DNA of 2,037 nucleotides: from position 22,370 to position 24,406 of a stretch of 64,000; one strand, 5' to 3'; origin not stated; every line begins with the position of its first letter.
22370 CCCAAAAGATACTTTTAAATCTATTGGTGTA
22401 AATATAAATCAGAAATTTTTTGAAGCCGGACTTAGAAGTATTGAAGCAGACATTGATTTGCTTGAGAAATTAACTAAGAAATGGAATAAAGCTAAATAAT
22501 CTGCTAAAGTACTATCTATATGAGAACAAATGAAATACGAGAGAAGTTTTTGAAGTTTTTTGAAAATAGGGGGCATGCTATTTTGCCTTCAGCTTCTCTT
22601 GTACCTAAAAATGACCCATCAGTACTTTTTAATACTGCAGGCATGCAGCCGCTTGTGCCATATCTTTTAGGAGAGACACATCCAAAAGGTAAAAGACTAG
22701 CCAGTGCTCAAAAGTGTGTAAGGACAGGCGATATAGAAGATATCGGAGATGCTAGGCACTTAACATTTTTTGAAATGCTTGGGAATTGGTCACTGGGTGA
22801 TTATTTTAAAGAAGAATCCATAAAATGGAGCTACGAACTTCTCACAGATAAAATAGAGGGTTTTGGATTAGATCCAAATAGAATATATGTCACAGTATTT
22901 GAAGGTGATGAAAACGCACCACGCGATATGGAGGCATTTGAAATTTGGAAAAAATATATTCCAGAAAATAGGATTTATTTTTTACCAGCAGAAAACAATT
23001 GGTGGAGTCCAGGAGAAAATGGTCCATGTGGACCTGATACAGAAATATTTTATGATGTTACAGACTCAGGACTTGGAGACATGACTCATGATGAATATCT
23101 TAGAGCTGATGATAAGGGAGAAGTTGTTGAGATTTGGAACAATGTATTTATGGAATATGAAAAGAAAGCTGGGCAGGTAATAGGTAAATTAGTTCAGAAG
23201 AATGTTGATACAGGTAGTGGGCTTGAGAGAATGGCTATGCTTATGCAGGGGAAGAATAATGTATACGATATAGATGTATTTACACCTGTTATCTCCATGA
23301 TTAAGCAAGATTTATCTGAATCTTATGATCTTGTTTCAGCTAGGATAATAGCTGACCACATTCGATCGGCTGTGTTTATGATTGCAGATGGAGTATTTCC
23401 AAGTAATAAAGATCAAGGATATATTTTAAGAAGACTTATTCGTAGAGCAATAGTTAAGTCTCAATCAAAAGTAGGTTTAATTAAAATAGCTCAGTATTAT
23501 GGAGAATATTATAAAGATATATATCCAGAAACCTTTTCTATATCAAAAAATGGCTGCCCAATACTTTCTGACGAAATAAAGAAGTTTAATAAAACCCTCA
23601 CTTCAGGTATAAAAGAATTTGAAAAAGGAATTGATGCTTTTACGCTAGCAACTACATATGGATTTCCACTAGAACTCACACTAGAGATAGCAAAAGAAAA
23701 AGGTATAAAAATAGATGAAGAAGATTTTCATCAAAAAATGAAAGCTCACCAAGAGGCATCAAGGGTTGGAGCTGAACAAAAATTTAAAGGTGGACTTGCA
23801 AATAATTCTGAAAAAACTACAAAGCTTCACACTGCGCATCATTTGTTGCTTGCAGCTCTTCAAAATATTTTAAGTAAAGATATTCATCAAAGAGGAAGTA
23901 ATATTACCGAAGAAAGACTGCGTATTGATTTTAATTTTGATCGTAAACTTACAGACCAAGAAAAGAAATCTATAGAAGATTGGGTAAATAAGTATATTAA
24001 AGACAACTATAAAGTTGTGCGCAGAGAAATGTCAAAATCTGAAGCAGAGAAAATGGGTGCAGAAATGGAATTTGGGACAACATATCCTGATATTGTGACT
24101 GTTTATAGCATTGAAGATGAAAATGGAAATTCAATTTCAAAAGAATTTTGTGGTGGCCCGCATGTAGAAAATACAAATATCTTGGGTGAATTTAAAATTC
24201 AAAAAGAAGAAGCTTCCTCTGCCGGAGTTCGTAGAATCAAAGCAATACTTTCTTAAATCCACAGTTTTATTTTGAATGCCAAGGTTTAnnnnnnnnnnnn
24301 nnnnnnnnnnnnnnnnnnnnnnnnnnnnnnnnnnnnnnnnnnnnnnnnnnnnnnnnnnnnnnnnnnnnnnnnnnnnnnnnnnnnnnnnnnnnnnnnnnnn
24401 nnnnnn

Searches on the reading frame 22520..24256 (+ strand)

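Call 56: search_protein_families(library=pfam, proteins=[window:22520-24256:+], max_evalue=0.001)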
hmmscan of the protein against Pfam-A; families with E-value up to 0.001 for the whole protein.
window:22520-24256:+ (578 aa): 2 families
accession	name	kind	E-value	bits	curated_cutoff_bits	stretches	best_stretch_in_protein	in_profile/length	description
PF01411.24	tRNA-synt_2c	-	4.3e-128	428.7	30.3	1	5-439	1-451/552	tRNA synthetases class II (A)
PF07973.19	tRNA_SAD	-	3e-15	56.4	24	1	526-573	1-43/44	Threonyl and Alanyl tRNA synthetase second additional domain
